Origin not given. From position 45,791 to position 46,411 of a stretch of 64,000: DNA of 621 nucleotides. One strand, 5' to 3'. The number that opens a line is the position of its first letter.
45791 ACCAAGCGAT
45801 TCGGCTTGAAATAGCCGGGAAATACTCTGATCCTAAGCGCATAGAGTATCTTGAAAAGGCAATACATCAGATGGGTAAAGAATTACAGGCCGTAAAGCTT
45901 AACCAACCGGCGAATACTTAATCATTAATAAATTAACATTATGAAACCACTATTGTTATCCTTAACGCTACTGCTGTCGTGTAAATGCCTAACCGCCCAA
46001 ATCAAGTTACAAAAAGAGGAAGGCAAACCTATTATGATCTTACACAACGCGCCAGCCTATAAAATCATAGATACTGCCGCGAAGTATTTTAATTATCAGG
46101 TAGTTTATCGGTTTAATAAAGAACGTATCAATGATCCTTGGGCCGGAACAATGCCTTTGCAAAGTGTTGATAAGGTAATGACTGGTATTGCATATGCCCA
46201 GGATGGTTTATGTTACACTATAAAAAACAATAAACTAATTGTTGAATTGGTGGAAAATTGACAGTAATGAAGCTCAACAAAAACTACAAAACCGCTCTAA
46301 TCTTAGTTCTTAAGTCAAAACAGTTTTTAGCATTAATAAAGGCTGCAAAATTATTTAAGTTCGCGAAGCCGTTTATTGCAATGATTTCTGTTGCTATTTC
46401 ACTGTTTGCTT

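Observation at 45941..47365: Secreted FecR-C-terminal-like domain protein directly upstream of a phage-encoded site-2 (M50) protease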

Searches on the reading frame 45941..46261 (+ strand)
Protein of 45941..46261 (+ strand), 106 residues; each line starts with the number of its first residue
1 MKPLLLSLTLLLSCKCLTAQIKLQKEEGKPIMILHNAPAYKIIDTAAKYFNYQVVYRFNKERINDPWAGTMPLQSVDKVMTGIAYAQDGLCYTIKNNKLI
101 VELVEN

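Call 3: search_protein_families(library=pfam, proteins=[window:45941-46261:+], max_evalue=1)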
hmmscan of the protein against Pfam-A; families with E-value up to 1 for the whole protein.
window:45941-46261:+ (106 aa): 1 family
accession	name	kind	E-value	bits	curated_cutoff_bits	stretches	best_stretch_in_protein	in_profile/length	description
PF16344.10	FecR_C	-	0.0007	20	24.4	1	32-101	2-70/70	FecR, C-terminal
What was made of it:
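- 45941..46261 (+): ORF A: 106-aa secreted stand-alone FecR_C (STN-like) domain protein. Pfam FecR_C E 7e-4, 20 bits (call 3).
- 45998..46258 (+): Mature domain: an N-terminal beta-hairpin followed by the beta-alpha-beta repeat STN core. The Pfam match covers residues 32-101 (call 3).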

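Call 4: search_protein_families(library=phrogs, proteins=[window:45941-46261:+], max_evalue=1)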
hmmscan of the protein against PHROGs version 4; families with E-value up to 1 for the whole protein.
window:45941-46261:+ (106 aa): 0 families

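Call 9: search_protein_families(library=ncbifam, proteins=[window:45941-46261:+], max_evalue=0.1)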
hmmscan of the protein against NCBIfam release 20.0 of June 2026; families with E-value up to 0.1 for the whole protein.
window:45941-46261:+ (106 aa): 0 families

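Call 10: find_homologous_proteins(query=window:45941-46261:+, max_evalue=0.01)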
Query window:45941-46261:+ (106 aa): 1 proteins with E <= 0.01 among 6 candidates.
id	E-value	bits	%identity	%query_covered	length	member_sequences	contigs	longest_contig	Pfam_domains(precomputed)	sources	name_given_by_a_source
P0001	3.0e-64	231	100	100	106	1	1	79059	-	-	-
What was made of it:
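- Tried and rejected: Word-indexed protein search with ORF A: only itself (call 10).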

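Call 21: search_solved_structures(query=window:45941-46261:+, max_evalue=10, show_alignments=3)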
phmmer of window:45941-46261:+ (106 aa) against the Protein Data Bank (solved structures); distinct sequences matched with E-value up to 10: 0.

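Call 29: predict_structure(protein=window:45941-46261:+)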
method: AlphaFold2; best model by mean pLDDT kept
length: 106 residues; sequences in the alignment: 1
mean_pLDDT: 41.9   pTM: 0.34
mean pLDDT of the five models: 41.9, 39.5, 39.2, 37.9, 35.8
residues with pLDDT >= 90: 0; 70-90: 0; 50-70: 33; < 50: 73
segments of 3 or more residues with pLDDT < 50: 1-39, 59-89
pLDDT, mean of each block of 10 residues (from residue 1): 36 34 32 41 56 54 36 30 36 59 53
secondary structure, 60 per line:
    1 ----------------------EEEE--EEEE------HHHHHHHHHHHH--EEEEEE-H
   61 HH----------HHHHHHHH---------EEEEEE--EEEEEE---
elements in order: E23-26 E29-32 H39-50 E53-58 H73-80 E90-95 E98-103
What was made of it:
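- Tried and rejected: Single-sequence AF2 of ORF A: pLDDT 42, unusable (call 29).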

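Call 30: search_protein_representatives(protein=window:45941-46261:+)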
Query: 106 residues. Proteins with E-value up to 0.001 (for the whole library): 4; up to 1e-10: 2; up to 1e-30: 1. The best 4 are listed.
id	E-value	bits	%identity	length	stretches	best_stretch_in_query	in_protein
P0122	9.1e-40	151.0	68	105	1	1-103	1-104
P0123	1.9e-11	60.0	25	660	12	26-53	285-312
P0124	1.1e-04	38.3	32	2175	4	76-99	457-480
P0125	1.7e-04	37.7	29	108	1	1-105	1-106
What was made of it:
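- Closest known: C-terminal STN-like domain of FecR-family sigma regulators. Different: No cellular FecR reached E 1e-3 in an exhaustive phmmer search (call 30).
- Tried and rejected: The exhaustive search was needed to find relatives (call 30).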

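Call 33: find_homologous_proteins(query=A2, max_evalue=10)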
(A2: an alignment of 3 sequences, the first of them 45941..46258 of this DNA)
Query A2 (3 sequences) (106 aa, profile of the alignment): 4 proteins with E <= 10 among 143 candidates.
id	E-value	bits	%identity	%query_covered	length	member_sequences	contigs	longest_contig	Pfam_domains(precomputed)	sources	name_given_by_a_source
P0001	2.5e-52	193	100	100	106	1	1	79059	-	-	-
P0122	3.1e-50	187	67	97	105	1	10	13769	-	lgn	-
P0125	6.2e-47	176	28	99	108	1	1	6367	PF16344.11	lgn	-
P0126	5.4e-31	125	32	95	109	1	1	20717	PF16344.11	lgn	-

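Call 34: search_protein_families(library=pfam, proteins=[P0122, P0125], max_evalue=1)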
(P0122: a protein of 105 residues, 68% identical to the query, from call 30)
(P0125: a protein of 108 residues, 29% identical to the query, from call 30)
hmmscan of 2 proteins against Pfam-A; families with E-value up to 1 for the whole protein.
P0122 (105 aa): 1 family
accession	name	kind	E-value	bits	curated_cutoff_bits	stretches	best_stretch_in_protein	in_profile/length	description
PF16344.10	FecR_C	-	0.00021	21.7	24.4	1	32-99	2-68/70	FecR, C-terminal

P0125 (108 aa): 1 family
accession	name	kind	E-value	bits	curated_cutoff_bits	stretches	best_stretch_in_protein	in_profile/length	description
PF16344.10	FecR_C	-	5.1e-07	30.1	24.4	1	32-101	2-69/70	FecR, C-terminal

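Call 35: find_encoding_contigs(protein=P0122, flank=10000, max_places=4)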
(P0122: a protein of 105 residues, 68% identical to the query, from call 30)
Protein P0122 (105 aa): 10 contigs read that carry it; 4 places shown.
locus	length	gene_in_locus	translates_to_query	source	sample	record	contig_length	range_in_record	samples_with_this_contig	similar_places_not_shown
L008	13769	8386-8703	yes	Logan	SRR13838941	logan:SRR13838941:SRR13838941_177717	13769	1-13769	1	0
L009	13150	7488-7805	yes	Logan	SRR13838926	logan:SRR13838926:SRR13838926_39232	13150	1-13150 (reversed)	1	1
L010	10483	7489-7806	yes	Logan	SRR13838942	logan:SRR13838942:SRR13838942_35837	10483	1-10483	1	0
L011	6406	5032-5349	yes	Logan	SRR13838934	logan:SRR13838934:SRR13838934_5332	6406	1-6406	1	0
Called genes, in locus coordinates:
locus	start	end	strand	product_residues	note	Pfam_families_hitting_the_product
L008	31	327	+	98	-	-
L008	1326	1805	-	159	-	-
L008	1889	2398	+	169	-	-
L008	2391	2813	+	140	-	-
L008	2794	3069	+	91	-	-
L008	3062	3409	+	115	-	-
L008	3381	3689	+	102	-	-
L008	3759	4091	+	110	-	-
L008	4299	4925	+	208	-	-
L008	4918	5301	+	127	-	-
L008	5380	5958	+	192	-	-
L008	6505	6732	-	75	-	-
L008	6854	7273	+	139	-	PF01381:HTH_3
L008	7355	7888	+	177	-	-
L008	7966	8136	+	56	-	-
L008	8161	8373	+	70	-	-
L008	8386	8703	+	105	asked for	-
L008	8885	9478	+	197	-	PF07638:Sigma70_ECF, PF04542:Sigma70_r2, PF08281:Sigma70_r4_2, PF04545:Sigma70_r4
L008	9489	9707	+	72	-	-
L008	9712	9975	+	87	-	-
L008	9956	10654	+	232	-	-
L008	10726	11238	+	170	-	-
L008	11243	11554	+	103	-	-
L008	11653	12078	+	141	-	-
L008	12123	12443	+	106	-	-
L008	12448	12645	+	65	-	-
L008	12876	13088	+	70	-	-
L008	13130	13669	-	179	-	-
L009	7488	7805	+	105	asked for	-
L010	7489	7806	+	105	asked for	-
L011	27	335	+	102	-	-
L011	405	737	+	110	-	-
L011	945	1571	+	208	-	-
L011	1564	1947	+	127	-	-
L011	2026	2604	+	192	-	-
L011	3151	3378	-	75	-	-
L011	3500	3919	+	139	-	PF01381:HTH_3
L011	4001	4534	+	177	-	-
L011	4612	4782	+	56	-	-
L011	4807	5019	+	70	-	-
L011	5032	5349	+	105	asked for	-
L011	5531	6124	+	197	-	PF07638:Sigma70_ECF, PF04542:Sigma70_r2, PF08281:Sigma70_r4_2, PF04545:Sigma70_r4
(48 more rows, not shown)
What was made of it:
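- On Cell-surface signalling system (transducer + FecR + ECF sigma): One is present one gene from the orthologue in L008-L011 (call 35).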

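Call 36: find_encoding_contigs(protein=P0125, flank=10000, max_places=3)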
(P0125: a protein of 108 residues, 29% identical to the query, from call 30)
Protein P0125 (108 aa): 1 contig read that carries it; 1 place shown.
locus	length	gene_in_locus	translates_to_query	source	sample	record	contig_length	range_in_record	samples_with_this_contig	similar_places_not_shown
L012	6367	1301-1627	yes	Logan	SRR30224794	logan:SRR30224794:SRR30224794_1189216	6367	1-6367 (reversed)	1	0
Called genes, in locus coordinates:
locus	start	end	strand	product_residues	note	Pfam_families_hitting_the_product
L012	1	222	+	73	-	?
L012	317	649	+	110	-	-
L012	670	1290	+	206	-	-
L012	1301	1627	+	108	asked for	PF16344:FecR_C (weak)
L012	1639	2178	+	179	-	-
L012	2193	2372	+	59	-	-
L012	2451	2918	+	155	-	-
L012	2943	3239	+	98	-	-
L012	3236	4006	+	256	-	-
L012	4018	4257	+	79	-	-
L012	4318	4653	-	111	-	-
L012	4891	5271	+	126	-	-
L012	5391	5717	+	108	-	-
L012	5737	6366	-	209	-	?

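Call 37: find_encoding_contigs(protein=P0126, flank=10000, max_places=3)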
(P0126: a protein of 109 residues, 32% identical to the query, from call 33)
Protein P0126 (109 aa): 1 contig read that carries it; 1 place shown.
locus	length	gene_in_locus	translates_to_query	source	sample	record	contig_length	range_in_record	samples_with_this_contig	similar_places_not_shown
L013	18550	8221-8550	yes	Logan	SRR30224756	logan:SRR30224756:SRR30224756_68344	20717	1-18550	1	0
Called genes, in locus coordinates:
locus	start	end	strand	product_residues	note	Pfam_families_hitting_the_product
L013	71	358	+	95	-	-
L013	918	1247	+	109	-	-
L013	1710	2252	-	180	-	-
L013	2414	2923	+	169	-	-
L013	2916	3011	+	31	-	-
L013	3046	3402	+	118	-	-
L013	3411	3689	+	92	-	-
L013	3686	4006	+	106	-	-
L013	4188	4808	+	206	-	-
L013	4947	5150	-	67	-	-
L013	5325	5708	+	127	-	PF01381:HTH_3 (weak)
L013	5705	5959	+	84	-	-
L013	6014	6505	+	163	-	-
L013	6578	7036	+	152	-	-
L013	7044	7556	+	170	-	-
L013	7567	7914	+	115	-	-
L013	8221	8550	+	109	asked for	PF16344:FecR_C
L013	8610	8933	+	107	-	-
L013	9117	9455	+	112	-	-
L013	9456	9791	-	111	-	-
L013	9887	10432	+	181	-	-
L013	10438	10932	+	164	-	-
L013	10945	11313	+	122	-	-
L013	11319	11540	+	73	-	-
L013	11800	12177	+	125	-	-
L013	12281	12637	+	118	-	-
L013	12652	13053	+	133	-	-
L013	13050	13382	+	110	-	-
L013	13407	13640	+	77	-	-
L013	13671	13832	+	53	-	-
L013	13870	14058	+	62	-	-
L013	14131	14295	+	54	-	-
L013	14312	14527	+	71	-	-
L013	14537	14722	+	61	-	-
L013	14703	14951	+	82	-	-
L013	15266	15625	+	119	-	PF14277:DUF4364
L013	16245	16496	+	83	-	-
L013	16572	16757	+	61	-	-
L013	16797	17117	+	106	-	-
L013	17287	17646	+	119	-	-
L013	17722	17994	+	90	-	PF11722:zf-TRM13_CCCH (faint)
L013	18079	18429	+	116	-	-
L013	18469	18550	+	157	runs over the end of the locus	-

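Call 41: search_dna_similar(query=window:45941-46258:+, collection=phages, mode=protein, max_evalue=1, max_rows=20)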
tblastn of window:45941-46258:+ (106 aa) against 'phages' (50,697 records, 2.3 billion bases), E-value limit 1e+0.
No match.

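Call 45: find_related_loci(query=A3, collection=viral_contigs, flank=10000)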
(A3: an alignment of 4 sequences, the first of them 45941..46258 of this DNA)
Query A3 (106 aa) in viral_contigs; peptide patterns used: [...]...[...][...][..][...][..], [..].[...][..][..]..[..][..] (x = any residue, [..] = any of these).
62 stretches matched a pattern, but none encodes a relative of the query by tblastn (E <= 1e-3).

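Call 49: search_dna_similar(query=L008:8885-9475:+, collection=plasmids, mode=protein, max_evalue=0.00001, max_rows=15)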
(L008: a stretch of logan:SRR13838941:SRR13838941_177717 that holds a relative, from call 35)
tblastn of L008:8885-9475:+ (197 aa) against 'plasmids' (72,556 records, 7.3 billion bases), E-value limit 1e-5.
Records with a match: 186; places in all: 212; records where one place covers at least 80% of the query: 152.
Best place of each record, by identity: <60% 186.
By first word of the organism name: Phocaeicola 14; Chondrinema 12; Parabacteroides 12; Streptomyces 11; Bacteroides 11; Pseudoalteromonas 9; Rhizobium 8; Sinorhizobium 8; Klebsiella 8; Sphingobium 6; and 46 more.
By predicted mobility (MOB-suite, as given by PLSDB): non-mobilizable 146; conjugative 23; mobilizable 17.
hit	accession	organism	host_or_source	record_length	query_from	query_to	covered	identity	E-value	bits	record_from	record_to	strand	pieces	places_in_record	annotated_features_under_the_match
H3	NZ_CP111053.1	Chondrinema litorale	Seaweed,red alga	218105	6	173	85%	33.9%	2e-14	78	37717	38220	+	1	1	RNA polymerase sigma factor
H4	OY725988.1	Phocaeicola massiliensis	-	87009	5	193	96%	28.5%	9e-10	64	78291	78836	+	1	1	record has no annotation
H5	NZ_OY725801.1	Parabacteroides distasonis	-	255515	9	188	91%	29.5%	5e-9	62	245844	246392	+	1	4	RNA polymerase sigma-70 factor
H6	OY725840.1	Subdoligranulum variabile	-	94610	16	183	85%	31.4%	3e-9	63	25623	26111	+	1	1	record has no annotation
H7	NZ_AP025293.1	Persicobacter psychrovividus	-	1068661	1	192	97%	27.5%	2e-14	77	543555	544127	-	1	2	none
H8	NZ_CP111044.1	Chondrinema litorale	Seaweed,red alga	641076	5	194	96%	27.7%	1e-12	73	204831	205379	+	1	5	RNA polymerase sigma-70 factor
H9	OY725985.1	Phocaeicola massiliensis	-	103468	6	188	93%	28.7%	3e-14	77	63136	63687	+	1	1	record has no annotation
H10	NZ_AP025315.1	Fulvitalea axinellae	-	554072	13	193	92%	29.0%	3e-13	75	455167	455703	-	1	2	RNA polymerase sigma-70 factor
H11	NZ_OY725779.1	Parabacteroides distasonis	-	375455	9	189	92%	29.0%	1e-10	67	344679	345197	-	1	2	RNA polymerase sigma-70 factor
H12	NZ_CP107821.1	Streptomyces sp. NBC_00536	-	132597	8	194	95%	28.0%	4e-8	59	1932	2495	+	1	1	sigma-70 family RNA polymerase sigma factor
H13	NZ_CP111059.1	Chondrinema litorale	Seaweed,red alga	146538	1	178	90%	29.3%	1e-8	61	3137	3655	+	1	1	RNA polymerase sigma-70 factor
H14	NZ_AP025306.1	Aureibacter tunicatorum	-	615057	6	190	94%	28.1%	1e-16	84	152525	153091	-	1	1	sigma-70 family RNA polymerase sigma factor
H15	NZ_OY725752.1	Parabacteroides distasonis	-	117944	6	188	93%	28.3%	1e-11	70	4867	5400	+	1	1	RNA polymerase sigma-70 factor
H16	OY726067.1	Phocaeicola massiliensis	-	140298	6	192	95%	27.7%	6e-10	65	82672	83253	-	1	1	none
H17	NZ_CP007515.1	Rubrobacter radiotolerans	-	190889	5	183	91%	28.6%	3e-8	60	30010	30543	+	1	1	sigma-70 family RNA polymerase sigma factor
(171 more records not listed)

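Call 50: search_dna_similar(query=L008:8885-9475:+, collection=phages, mode=protein, max_evalue=0.00001, max_rows=15)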
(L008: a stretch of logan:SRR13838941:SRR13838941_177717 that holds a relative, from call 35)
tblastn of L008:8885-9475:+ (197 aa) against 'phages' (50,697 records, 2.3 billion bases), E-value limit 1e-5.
Records with a match: 27; places in all: 27; records where one place covers at least 80% of the query: 23.
Best place of each record, by identity: <60% 27.
By first word of the organism name: Bacteriophage 15; uncultured 8; Listeria 2; Bohxovirus 1; Dulem 1.
By host as written in the record: - 24; Listeria monocytogenes 2; Propithecus coquereli 1.
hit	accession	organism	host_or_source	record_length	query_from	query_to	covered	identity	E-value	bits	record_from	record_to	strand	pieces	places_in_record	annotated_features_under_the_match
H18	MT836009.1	Bacteriophage sp.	human fecal samples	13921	8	193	94%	29.5%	2e-18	88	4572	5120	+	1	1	record has no annotation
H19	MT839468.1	Bacteriophage sp.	human fecal samples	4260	6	194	96%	28.4%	2e-7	56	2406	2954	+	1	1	record has no annotation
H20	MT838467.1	Bacteriophage sp.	human fecal samples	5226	6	191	94%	28.0%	9e-11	66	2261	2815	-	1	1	record has no annotation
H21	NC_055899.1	uncultured phage cr124_1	human feces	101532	4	187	93%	28.0%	3e-12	70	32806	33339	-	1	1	RNA polymerase sigma-W factor | hypothetical protein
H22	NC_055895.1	uncultured phage cr7_1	human feces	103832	4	187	93%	28.0%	4e-12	70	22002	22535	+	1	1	RNA polymerase sigma-W factor | hypothetical protein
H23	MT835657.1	Bacteriophage sp.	human fecal samples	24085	6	188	93%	26.6%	2e-11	68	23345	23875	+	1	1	record has no annotation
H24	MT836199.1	Bacteriophage sp.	human fecal samples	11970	1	173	88%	28.0%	1e-10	65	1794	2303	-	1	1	record has no annotation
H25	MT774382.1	uncultured phage cr10_1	human feces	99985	6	179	88%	27.3%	9e-6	51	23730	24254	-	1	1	RNA polymerase sigma-W factor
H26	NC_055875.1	uncultured phage cr10_1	human feces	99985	6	179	88%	27.3%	9e-6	51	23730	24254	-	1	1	RNA polymerase sigma factor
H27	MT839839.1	Bacteriophage sp.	human fecal samples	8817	6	179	88%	26.5%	3e-8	58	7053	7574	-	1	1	record has no annotation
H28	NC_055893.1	uncultured phage cr4_1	human feces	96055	15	193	91%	25.8%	4e-7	55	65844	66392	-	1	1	RNA polymerase sigma-W factor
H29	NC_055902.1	uncultured phage cr131_1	Rhesus macaque feces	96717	16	173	80%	29.0%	8e-11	66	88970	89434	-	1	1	RNA polymerase sigma-W factor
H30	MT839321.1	Bacteriophage sp.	human fecal samples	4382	6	193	95%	24.4%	7e-7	54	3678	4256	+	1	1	record has no annotation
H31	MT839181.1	Bacteriophage sp.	human fecal samples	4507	6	179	88%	25.8%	2e-6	53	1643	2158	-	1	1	record has no annotation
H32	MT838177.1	Bacteriophage sp.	human fecal samples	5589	1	184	93%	24.0%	2e-8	59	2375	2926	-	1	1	record has no annotation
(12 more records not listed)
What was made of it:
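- Closest known: Phage-encoded sigma and anti-sigma factors. Same: The sister phage carries an ECF sigma factor (calls 35, 50).
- ECF-type sigma factors occur in other Bacteroidota phages, including crAss-like ones (call 50).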

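Call 51: get_annotated_region(hit=H5, flank=5000)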
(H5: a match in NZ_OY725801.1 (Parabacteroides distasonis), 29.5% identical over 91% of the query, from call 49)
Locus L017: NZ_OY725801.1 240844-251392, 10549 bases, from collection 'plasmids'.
description: Parabacteroides distasonis strain Parabacteroides distasonis TSDC17.2-1.1 plasmid 56, complete sequence
organism: Parabacteroides distasonis (NCBI taxid 823)
taxonomy: Bacteria; Bacteroidota; Bacteroidia; Bacteroidales; Tannerellaceae; Parabacteroides; Parabacteroides distasonis
host: -; source: -; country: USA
typing (MOB-suite, as given by PLSDB): non-mobilizable
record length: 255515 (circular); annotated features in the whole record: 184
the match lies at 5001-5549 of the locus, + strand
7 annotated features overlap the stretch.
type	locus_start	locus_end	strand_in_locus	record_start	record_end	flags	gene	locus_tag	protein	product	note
CDS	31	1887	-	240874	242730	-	-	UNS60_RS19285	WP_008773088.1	glycoside hydrolase family 2 TIM barrel-domain containing protein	GO:0005975 - carbohydrate metabolic process [Evidence IEA]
CDS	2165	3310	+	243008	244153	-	-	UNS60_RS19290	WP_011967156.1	glycerate kinase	-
CDS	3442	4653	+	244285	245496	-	-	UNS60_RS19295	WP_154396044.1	DUF418 domain-containing protein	-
CDS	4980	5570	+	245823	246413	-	-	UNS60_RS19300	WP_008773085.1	RNA polymerase sigma-70 factor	-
CDS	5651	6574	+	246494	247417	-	-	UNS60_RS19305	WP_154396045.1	FecR family protein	-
CDS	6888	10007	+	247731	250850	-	-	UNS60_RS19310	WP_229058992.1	TonB-dependent receptor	-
CDS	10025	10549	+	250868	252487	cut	-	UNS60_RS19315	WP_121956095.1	RagB/SusD family nutrient uptake outer membrane protein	-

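Call 52: get_annotated_region(hit=H8, flank=5000)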
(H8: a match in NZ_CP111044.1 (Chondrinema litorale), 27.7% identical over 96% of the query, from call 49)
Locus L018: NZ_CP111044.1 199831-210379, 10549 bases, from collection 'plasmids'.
description: Chondrinema litorale strain WSW3-B12 plasmid unnamed2, complete sequence
organism: Chondrinema litorale (NCBI taxid 2994555)
taxonomy: Bacteria; Bacteroidota; Cytophagia; Cytophagales; Flammeovirgaceae; Chondrinema; Chondrinema litorale
host: -; source: Seaweed,red alga; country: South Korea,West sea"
typing (MOB-suite, as given by PLSDB): non-mobilizable
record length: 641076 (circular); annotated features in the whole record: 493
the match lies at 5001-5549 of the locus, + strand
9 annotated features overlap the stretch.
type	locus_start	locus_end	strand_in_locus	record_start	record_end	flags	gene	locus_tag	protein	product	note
CDS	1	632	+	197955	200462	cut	-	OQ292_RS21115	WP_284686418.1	hypothetical protein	-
CDS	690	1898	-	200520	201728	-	-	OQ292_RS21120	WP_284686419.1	MFS transporter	GO:0055085 - transmembrane transport [Evidence IEA]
CDS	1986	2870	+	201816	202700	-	-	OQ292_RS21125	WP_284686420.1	LysR substrate-binding domain-containing protein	-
CDS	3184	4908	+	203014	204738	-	-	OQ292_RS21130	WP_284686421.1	family 43 glycosylhydrolase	GO:0005975 - carbohydrate metabolic process [Evidence IEA]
CDS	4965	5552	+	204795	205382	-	-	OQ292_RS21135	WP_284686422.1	RNA polymerase sigma-70 factor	-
CDS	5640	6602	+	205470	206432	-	-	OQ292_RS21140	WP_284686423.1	FecR family protein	-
CDS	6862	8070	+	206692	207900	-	-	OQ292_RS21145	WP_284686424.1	carboxypeptidase-like regulatory domain-containing protein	-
CDS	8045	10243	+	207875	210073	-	-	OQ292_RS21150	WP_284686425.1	SusC/RagA family TonB-linked outer membrane protein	GO:0071702 - organic substance transport [Evidence IEA]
CDS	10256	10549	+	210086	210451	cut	-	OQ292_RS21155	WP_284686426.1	hypothetical protein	-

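Call 55: get_annotated_region(hit=H14, flank=4000)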
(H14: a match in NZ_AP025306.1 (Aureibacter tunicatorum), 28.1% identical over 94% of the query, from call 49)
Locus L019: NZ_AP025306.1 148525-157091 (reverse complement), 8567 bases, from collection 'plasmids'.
description: Aureibacter tunicatorum strain NBRC 107587 plasmid pAT1, complete sequence
organism: Aureibacter tunicatorum (NCBI taxid 866807)
taxonomy: Bacteria; Bacteroidota; Cytophagia; Cytophagales; Persicobacteraceae; Aureibacter; Aureibacter tunicatorum
host: -; source: -; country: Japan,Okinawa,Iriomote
typing (MOB-suite, as given by PLSDB): non-mobilizable
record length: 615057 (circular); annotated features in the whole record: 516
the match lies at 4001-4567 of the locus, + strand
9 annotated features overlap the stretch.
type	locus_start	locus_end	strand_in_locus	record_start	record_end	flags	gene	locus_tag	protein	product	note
CDS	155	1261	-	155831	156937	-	-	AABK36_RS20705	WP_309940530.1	sulfotransferase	-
CDS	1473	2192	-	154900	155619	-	-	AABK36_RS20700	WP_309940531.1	SDR family oxidoreductase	-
CDS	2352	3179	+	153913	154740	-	-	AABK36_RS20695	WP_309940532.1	LysR family transcriptional regulator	GO:0006355 - regulation of DNA-templated transcription [Evidence IEA]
CDS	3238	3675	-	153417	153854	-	-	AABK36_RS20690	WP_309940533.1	VOC family protein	-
CDS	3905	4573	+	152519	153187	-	-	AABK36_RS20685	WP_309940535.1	sigma-70 family RNA polymerase sigma factor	GO:0006352 - DNA-templated transcription initiation [Evidence IEA]; GO:0006355 - regulation of DNA-templated ...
CDS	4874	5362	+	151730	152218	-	-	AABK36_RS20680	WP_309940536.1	hypothetical protein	-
CDS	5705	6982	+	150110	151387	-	-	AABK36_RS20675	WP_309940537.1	voltage-gated chloride channel family protein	-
CDS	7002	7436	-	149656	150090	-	-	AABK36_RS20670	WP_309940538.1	hypothetical protein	-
CDS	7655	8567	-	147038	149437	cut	-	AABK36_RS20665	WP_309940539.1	CHAT domain-containing protein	-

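Call 56: get_annotated_region(hit=H10, flank=4000)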
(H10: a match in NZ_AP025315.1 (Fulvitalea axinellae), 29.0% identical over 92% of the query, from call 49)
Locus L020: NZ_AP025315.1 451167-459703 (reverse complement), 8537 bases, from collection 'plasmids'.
description: Fulvitalea axinellae strain DSM 100852 plasmid pFA1, complete sequence
organism: Fulvitalea axinellae (NCBI taxid 1182444)
taxonomy: Bacteria; Bacteroidota; Cytophagia; Cytophagales; Persicobacteraceae; Fulvitalea; Fulvitalea axinellae
host: -; source: -; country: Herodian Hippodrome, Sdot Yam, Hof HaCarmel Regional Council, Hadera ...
typing (MOB-suite, as given by PLSDB): non-mobilizable
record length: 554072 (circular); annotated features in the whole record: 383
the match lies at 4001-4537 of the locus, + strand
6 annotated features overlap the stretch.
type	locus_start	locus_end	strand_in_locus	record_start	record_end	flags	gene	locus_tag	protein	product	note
CDS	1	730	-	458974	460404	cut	-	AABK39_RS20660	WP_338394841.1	sulfatase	-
CDS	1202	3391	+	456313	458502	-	-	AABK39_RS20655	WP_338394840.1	alpha-galactosidase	-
CDS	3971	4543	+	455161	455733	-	-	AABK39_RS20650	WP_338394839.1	RNA polymerase sigma-70 factor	-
CDS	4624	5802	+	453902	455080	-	-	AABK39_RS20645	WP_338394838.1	FecR domain-containing protein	-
CDS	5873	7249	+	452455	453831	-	-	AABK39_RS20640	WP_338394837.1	peptide-N-glycosidase F-related protein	-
CDS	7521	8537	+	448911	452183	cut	-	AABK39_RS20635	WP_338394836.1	SusC/RagA family TonB-linked outer membrane protein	GO:0071702 - organic substance transport [Evidence IEA]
